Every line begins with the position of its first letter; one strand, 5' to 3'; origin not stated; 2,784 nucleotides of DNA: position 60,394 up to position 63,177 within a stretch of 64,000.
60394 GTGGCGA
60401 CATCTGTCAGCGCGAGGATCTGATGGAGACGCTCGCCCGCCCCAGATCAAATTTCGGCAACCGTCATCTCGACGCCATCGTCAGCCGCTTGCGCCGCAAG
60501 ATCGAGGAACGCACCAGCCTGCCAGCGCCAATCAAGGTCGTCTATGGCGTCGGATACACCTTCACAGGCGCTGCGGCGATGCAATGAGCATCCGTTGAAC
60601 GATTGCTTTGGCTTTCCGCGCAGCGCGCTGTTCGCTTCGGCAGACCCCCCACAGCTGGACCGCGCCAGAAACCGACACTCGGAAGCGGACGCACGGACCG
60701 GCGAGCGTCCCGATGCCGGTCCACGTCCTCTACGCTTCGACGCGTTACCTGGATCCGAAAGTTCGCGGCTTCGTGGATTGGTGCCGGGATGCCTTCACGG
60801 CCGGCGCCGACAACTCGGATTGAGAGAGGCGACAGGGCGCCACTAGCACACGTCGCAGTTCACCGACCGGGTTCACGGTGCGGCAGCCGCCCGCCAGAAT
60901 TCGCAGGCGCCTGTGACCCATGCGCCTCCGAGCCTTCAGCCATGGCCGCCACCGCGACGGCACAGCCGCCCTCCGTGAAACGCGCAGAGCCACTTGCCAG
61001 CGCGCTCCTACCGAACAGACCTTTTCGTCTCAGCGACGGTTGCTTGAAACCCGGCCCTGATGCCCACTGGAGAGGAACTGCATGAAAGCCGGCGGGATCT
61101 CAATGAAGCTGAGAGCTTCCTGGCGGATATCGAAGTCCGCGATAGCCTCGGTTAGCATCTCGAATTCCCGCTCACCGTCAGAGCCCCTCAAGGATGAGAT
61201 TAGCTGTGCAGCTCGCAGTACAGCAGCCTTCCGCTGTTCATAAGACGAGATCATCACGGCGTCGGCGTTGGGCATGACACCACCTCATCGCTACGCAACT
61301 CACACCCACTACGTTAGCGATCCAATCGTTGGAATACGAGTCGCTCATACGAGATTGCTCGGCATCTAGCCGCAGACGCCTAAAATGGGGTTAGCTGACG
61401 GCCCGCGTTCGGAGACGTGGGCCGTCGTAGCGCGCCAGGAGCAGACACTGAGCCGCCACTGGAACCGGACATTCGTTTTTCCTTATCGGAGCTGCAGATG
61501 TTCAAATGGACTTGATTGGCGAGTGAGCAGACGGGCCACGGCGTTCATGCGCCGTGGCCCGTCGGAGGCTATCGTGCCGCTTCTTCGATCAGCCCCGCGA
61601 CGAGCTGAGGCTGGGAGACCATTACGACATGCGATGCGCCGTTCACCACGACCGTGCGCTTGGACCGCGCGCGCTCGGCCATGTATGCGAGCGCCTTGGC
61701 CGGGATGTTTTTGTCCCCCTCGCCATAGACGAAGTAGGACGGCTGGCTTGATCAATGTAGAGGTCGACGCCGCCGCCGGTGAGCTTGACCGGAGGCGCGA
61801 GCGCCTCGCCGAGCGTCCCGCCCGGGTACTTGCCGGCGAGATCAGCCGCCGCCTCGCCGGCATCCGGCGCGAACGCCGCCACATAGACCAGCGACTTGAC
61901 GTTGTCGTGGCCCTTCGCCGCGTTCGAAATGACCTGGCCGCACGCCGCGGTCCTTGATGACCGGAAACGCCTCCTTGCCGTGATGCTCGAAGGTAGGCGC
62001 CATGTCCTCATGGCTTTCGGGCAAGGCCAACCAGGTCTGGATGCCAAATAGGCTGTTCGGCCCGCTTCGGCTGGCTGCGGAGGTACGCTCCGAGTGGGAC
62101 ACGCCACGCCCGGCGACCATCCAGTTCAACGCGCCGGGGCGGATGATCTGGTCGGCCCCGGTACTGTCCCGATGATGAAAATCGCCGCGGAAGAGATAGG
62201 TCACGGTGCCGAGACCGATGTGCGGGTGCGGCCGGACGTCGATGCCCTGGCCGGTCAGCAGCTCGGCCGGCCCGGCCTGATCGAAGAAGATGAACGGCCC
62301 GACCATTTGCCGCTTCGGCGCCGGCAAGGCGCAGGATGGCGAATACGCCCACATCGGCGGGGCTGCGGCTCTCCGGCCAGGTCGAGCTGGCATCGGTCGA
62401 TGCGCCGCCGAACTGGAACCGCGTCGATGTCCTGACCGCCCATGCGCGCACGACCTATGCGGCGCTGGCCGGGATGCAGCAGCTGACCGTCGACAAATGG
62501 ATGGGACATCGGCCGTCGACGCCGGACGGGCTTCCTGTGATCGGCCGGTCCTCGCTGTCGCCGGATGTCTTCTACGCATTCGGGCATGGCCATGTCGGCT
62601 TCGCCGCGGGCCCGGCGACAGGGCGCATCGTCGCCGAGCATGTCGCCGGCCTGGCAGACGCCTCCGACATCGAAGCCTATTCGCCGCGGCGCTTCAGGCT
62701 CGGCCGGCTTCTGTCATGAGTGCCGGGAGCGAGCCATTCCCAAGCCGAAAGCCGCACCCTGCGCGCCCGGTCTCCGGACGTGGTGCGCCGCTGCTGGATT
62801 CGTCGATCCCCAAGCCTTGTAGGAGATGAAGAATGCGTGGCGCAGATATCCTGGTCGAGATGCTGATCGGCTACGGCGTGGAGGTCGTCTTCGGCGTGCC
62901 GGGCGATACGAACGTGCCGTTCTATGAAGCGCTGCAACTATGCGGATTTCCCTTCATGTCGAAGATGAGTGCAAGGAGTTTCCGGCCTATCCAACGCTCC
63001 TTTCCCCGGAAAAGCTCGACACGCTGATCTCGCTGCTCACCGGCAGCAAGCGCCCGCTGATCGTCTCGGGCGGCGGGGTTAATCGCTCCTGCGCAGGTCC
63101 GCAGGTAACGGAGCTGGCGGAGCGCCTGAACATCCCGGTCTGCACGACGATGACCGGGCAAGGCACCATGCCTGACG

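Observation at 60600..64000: Terminal 3.4 kb is a mosaic of at least five gene fragments on both strands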

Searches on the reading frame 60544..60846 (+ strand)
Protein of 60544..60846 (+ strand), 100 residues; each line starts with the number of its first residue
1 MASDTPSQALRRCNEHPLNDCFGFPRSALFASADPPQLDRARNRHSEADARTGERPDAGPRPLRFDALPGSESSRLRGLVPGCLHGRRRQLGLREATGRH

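Call 4: search_protein_families(library=pfam, proteins=[window:60544-60846:+], max_evalue=0.1)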
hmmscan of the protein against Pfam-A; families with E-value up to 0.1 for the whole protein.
window:60544-60846:+ (100 aa): 0 families

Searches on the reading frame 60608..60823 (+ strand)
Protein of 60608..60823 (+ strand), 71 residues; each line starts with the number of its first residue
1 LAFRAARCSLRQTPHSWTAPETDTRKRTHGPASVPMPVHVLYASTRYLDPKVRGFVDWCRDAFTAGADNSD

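Call 4: search_protein_families(library=pfam, proteins=[window:60608-60823:+], max_evalue=0.1)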
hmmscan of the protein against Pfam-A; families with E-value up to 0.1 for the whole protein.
window:60608-60823:+ (71 aa): 1 family
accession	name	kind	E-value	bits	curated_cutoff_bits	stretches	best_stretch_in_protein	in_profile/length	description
PF03466.25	LysR_substrate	-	0.00066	19.6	28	1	31-63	176-208/209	LysR substrate binding domain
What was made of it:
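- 60695..60823 (+): LysR-family regulator remnant: the last ~42 codons plus the stop. The HTH and most of the substrate-binding domain are missing. Pfam PF03466 profile positions 176-208 of 209, E 6.6e-4, below the cutoff (call 4).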

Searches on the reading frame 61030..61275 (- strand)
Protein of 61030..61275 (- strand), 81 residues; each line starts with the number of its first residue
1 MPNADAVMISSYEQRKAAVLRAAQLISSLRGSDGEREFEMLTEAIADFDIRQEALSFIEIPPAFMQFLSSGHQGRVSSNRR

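Call 4: search_protein_families(library=pfam, proteins=[window:61030-61275:-], max_evalue=0.1)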
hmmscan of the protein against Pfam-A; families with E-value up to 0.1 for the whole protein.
window:61030-61275:- (81 aa): 1 family
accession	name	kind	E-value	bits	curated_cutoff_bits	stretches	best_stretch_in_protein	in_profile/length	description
PF08268.17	FBA_3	-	0.059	13.8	20.7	1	40-66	17-43/127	F-box associated domain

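Call 50: search_protein_families(library=ncbifam, proteins=[window:61030-61275:-], max_evalue=1)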
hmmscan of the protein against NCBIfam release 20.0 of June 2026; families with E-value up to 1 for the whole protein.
window:61030-61275:- (81 aa): 0 families

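Call 51: search_protein_families(library=phrogs, proteins=[window:61030-61275:-], max_evalue=1)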
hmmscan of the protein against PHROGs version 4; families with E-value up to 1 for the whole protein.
window:61030-61275:- (81 aa): 0 families
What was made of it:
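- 60979..61470 (-): orf81 module: an apparently intact 81-aa gene (CDS 61030-61275) with RBS GAGGTG and about 150-195 bp of conserved upstream DNA. Function unknown. No Pfam, NCBIfam or PHROG family (calls 4, 50, 51).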

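Call 60: search_protein_representatives(protein=window:61030-61275:-)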
Query: 81 residues. Proteins with E-value up to 0.001 (for the whole library): 13; up to 1e-10: 5; up to 1e-30: 1. The best 13 are listed.
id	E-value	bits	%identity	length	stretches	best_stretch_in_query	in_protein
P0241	3.3e-34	131.5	85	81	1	1-81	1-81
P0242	1.8e-24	100.8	69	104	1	1-74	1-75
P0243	1.4e-19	85.3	86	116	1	32-81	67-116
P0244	5.0e-18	80.4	59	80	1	4-74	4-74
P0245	7.7e-14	67.2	62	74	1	1-66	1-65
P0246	4.1e-10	55.4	47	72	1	1-70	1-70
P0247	1.0e-09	54.2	56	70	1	1-55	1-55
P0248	2.8e-09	52.7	56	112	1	20-80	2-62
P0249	1.8e-06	43.9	52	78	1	8-72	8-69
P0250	1.8e-06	43.9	45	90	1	8-73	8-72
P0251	3.2e-06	43.1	39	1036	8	9-55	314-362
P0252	8.5e-06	41.8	60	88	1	30-71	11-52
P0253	7.3e-04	35.6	53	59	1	13-50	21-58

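Call 90: predict_structure(alignment_id=A6)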
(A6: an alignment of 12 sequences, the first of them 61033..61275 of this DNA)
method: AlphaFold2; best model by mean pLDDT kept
length: 81 residues; sequences in the alignment: 12
mean_pLDDT: 67.3   pTM: 0.31
mean pLDDT of the five models: 67.3, 61.3, 60.1, 59.3, 59.2
residues with pLDDT >= 90: 0; 70-90: 42; 50-70: 31; < 50: 8
segments of 3 or more residues with pLDDT < 50: 1-4, 79-81
pLDDT, mean of each block of 10 residues (from residue 1): 54 78 70 70 77 62 77 52 47
secondary structure, 60 per line:
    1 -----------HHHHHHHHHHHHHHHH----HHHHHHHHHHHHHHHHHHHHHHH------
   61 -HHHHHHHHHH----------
elements in order: H12-27 H32-54 H62-71

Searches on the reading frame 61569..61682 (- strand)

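Call 4: search_protein_families(library=pfam, proteins=[window:61569-61682:-], max_evalue=0.1)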
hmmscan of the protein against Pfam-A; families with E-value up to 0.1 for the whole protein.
window:61569-61682:- (37 aa): 1 family
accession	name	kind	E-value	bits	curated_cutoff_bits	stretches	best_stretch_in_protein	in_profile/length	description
PF12697.13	Abhydrolase_6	-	0.083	14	26.3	1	4-29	189-215/217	Alpha/beta hydrolase family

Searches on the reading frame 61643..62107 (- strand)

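Call 4: search_protein_families(library=pfam, proteins=[window:61643-62107:-], max_evalue=0.1)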
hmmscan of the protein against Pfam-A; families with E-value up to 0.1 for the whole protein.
window:61643-62107:- (154 aa): 1 family
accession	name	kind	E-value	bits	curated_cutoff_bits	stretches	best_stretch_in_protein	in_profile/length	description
PF17257.7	DUF5323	-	0.018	15.4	25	1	112-150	2-40/62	Family of unknown function (DUF5323)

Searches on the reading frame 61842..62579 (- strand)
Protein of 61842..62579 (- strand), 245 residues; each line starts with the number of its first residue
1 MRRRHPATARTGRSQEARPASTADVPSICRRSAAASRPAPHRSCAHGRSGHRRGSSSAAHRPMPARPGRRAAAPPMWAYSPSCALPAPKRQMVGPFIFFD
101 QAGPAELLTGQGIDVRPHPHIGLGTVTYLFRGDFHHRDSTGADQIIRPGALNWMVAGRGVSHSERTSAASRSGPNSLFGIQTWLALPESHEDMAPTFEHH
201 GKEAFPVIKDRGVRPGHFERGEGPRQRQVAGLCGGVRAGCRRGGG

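Call 4: search_protein_families(library=pfam, proteins=[window:61842-62579:-], max_evalue=0.1)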
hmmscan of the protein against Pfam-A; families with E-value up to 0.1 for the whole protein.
window:61842-62579:- (245 aa): 1 family
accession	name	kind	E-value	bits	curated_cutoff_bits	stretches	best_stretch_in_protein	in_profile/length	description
PF02678.22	Pirin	-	2.7e-30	105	26.1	1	87-184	10-108/108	Pirin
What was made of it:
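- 61942..62332 (-): Pirin remnant: codons ~38-167 (N-terminal cupin). It lacks the first ~37 codons and the whole C-terminal cupin. It is fused out of frame to the hydrolase piece at 61941|61942. PF02678, E 2.7e-30, profile positions 10-108 of 108 (call 4).
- Checked: Pirin N-terminal cupin, 61942-62332 (-): Pfam PF02678, 2.7e-30 (call 4).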

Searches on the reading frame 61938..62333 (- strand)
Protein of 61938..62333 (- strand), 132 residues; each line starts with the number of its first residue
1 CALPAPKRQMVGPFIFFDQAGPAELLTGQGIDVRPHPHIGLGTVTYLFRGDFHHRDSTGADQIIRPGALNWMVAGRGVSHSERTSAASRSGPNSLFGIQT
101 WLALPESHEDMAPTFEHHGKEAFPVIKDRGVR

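Call 35: find_homologous_proteins(query=window:61938-62333:-, max_evalue=1e-30)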
Query seq(132 aa) (132 aa): 985 proteins with E <= 1e-30 among 1397 candidates; the best 120 are listed.
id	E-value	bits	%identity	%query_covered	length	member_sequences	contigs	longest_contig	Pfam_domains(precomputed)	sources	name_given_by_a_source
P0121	2.4e-77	275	90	98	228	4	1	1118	PF02678.23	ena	-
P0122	1.5e-71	256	87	98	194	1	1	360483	PF02678.23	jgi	jgi:redox-sensitive bicupin YhaK (pirin superfamily)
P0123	3.6e-71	255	87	97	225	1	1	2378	PF02678.23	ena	-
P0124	1.4e-70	253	89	94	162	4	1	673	PF02678.23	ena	-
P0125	1.2e-68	247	94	87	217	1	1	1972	PF02678.23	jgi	jgi:hypothetical protein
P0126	5.0e-67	242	79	98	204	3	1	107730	PF02678.23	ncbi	-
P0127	1.3e-66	241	80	98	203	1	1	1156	PF02678.23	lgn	-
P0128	1.3e-66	241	93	86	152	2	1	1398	PF02678.23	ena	-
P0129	2.9e-66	239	78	99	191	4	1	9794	PF02678.23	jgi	jgi:redox-sensitive bicupin YhaK (pirin superfamily)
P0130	3.2e-66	239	78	98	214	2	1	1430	PF02678.23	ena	-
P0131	7.2e-65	235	83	92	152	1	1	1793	PF02678.23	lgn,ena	-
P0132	1.1e-64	234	77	99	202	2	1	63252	PF02678.23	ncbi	ncbi:pirin family protein, partial [Aquisalimonas sp.]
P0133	1.5e-64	234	83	89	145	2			PF02678.23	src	-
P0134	1.5e-64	234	74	99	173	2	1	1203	PF02678.23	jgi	-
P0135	3.8e-64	233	78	98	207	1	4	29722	PF02678.23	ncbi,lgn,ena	-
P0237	4.8e-49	184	98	64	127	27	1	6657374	PF02678.23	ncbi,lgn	-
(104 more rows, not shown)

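Call 36: find_encoding_contigs(protein=P0237, flank=10000, max_places=8)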
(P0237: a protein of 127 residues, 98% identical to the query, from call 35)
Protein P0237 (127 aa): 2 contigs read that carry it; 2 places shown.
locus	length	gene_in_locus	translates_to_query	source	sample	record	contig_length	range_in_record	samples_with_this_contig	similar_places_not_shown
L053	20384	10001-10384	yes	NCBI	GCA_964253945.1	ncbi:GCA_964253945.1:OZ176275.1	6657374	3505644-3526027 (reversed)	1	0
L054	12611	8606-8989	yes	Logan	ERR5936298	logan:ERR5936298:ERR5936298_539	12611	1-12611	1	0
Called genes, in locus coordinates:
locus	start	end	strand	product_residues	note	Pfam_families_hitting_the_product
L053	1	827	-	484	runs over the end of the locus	PF00392:GntR, PF00155:Aminotran_1_2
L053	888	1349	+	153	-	PF13404:HTH_AsnC-type, PF13412:HTH_24, PF01037:AsnC_trans_reg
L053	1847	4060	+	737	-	PF07715:Plug, PF00593:TonB_dep_Rec_b-barrel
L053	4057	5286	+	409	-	PF01497:Peripla_BP_2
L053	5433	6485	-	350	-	PF00296:Bac_luciferase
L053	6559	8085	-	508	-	PF13372:Alginate_exp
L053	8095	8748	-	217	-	PF00857:Isochorismatase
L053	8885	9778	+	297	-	PF00126:HTH_1, PF03466:LysR_substrate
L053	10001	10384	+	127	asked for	PF02678:Pirin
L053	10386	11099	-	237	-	PF05711:TylF, PF13578:Methyltransf_24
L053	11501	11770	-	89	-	PF04679:DNA_ligase_A_C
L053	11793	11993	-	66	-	-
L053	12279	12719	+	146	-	-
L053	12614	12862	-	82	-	-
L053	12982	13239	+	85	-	PF03797:Autotransporter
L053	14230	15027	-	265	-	PF01209:Ubie_methyltran, PF05175:MTS (faint), PF13489:Methyltransf_23, PF13847:Methyltransf_31, PF08241:Methyltransf_11, PF08242:Methyltransf_12, PF13649:Methyltransf_25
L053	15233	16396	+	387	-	PF01497:Peripla_BP_2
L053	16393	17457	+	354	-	PF01032:FecCD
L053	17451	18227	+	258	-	PF00005:ABC_tran, PF02463:SMC_N (faint), PF13304:AAA_21 (weak)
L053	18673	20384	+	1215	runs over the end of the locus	PF12951:PATR, PF03797:Autotransporter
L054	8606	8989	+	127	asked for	PF02678:Pirin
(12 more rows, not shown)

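Call 52: find_encoding_contigs(protein=P0122, flank=10000, max_places=3)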
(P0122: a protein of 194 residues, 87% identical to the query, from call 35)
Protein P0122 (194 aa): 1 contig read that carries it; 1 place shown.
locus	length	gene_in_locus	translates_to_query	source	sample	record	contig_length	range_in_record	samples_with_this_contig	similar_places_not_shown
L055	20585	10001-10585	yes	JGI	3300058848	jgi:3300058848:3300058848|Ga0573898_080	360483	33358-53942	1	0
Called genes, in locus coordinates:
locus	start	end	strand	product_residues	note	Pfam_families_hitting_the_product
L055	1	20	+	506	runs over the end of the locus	PF08323:Glyco_transf_5, PF13579:Glyco_trans_4_4 (weak), PF13439:Glyco_transf_4 (weak), PF00534:Glycos_transf_1, PF13692:Glyco_trans_1_4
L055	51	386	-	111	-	-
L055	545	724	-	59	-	-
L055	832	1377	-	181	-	PF04542:Sigma70_r2, PF22029:PhyR_sigma2, PF08281:Sigma70_r4_2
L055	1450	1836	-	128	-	-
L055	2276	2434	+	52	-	-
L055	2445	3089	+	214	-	PF10604:Polyketide_cyc2, PF03364:Polyketide_cyc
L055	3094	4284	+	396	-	PF08240:ADH_N, PF00107:ADH_zinc_N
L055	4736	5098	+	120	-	PF11154:DUF2934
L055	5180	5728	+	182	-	PF05974:DUF892, PF00210:Ferritin (faint)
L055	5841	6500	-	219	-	PF02463:SMC_N (faint), PF00005:ABC_tran, PF13304:AAA_21 (faint)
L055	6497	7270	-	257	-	PF01061:ABC2_membrane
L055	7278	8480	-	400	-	-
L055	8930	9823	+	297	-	PF00126:HTH_1, PF03466:LysR_substrate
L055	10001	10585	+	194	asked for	PF02678:Pirin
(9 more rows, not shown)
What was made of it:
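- Independent truncations of the same pirin family occur in other genomes (calls 36, 52), so such lesions do occur biologically.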

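Call 96: search_dna_similar(query=window:61938-62333:-, collection=plasmids, mode=protein, max_rows=60, max_evalue=1e-30)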
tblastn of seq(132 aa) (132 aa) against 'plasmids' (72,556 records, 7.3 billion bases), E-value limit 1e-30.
Records with a match: 151; places in all: 155; records where one place covers at least 80% of the query: 150.
Best place of each record, by identity: 90-95% 6; 80-90% 23; 60-80% 27; <60% 95.
By first word of the organism name: Sinorhizobium 41; Rhizobium 23; Agrobacterium 20; Paracoccus 10; Ensifer 4; Ketogulonicigenium 4; Sphingobium 4; Azospirillum 4; Microvirga 3; Mesorhizobium 3; and 28 more.
By predicted mobility (MOB-suite, as given by PLSDB): non-mobilizable 77; conjugative 71; mobilizable 3.
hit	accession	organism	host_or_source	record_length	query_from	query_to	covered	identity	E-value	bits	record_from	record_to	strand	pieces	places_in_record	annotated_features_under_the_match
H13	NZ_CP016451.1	Sinorhizobium sp. RAC02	Microbial isolate,Algal phycosphere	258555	2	131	98%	91.5%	1e-76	253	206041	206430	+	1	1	pirin family protein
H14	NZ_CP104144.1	Rhizobium sullae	Sulla coronaria,cell culture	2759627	2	131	98%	90.8%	1e-75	250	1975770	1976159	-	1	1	record has no annotation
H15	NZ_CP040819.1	Paroceanicella profunda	Cell culture,Deep seawater from Mariana ...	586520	2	131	98%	90.0%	4e-75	248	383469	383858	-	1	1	pirin family protein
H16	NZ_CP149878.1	Rhizobium sp. T1473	Medicago sativa,Cell Culture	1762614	2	131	98%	90.0%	5e-75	248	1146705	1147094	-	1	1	none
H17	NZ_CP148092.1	Rhizobium sp. T1470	Medicago sativa,cell culture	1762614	2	131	98%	90.0%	5e-75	248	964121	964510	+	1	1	none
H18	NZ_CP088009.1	Rhizobium sp. T136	Melilotus albus,Cell culture,root nodule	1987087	2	131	98%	90.0%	5e-75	248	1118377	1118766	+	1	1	none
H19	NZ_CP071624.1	Rhizobium bangladeshense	lentil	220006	2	131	98%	89.2%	2e-75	249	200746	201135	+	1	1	pirin family protein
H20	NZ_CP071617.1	Rhizobium bangladeshense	lentil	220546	2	131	98%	89.2%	2e-75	249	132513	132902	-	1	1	pirin family protein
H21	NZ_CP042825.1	Rhizobium sp. WL3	Wheat,phyllosphere swab,leaves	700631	2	131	98%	88.5%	2e-75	249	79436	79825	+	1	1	pirin family protein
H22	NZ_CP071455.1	Rhizobium lentis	lentil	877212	2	131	98%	88.5%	8e-75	248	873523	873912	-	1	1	pirin family protein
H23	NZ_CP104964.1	Devosia neptuniae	Vicia costata,cell culture,root nodule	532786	2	131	98%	88.5%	3e-74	246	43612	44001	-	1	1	pirin family protein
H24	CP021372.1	Rhizobium sp. ACO-34A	Agave americana L.,cell ...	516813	2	131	98%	87.7%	4e-73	243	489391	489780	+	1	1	hypothetical protein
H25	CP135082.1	Agrobacterium pusense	Single cell,Heavy rainforest soil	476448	2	131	98%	87.0%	9e-58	247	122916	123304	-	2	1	record has no annotation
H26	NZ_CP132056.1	Agrobacterium fabrum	Salix sp.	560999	2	131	98%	86.9%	8e-74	244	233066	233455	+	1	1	pirin family protein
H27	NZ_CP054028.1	Rhizobium hidalgonense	Pisum sativum l. (pea),Pure culture,Pea ...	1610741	2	131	98%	86.9%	2e-73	244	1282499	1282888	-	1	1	record has no annotation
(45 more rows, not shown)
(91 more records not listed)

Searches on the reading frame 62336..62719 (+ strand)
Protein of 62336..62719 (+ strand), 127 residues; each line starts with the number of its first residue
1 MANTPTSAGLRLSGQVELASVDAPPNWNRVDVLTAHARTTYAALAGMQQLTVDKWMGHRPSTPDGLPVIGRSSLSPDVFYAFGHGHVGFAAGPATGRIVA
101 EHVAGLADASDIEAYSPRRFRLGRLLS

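Call 4: search_protein_families(library=pfam, proteins=[window:62336-62719:+], max_evalue=0.1)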
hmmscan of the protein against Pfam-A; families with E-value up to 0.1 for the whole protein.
window:62336-62719:+ (127 aa): 1 family
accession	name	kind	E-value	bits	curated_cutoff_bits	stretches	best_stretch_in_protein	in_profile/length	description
PF01266.30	DAO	-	1.1e-16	61.8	27.9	1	5-101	259-352/353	FAD dependent oxidoreductase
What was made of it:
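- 62333..62719 (+): FAD-dependent (DAO family) oxidoreductase remnant: the last ~128 of 426 codons plus the stop. It joins the pirin remnant at 62331-62333 with no filler. PF01266 profile positions 259-352 of 353, E 1.1e-16 (call 4).
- Checked: DAO C-terminus, 62333-62719 (+): PF01266, 1.1e-16, profile positions 259-352 of 353 (call 4).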

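Call 19: find_encoding_contigs(protein=window:62336-62719:+, flank=10000, max_places=10)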
Protein window:62336-62719:+ (127 aa): no gene with exactly this product is on record in the collection.

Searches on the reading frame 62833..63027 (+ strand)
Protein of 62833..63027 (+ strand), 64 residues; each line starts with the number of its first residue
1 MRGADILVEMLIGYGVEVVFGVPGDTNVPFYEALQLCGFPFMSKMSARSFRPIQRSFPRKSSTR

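Call 4: search_protein_families(library=pfam, proteins=[window:62833-63027:+], max_evalue=0.1)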
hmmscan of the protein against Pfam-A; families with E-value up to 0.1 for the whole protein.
window:62833-63027:+ (64 aa): 1 family
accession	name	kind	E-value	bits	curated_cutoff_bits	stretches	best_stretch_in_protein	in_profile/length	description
PF02776.23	TPP_enzyme_N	-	4.3e-08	33.4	26.8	1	1-39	1-40/119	Thiamine pyrophosphate enzyme, N-terminal TPP binding domain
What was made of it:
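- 62833..62939 (+): TPP enzyme, native start and first 36 codons of the pyrimidine-binding domain. The frame then runs into a stop at 63025-63027. PF02776 profile positions 1-40, E 4.3e-8 (call 4).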
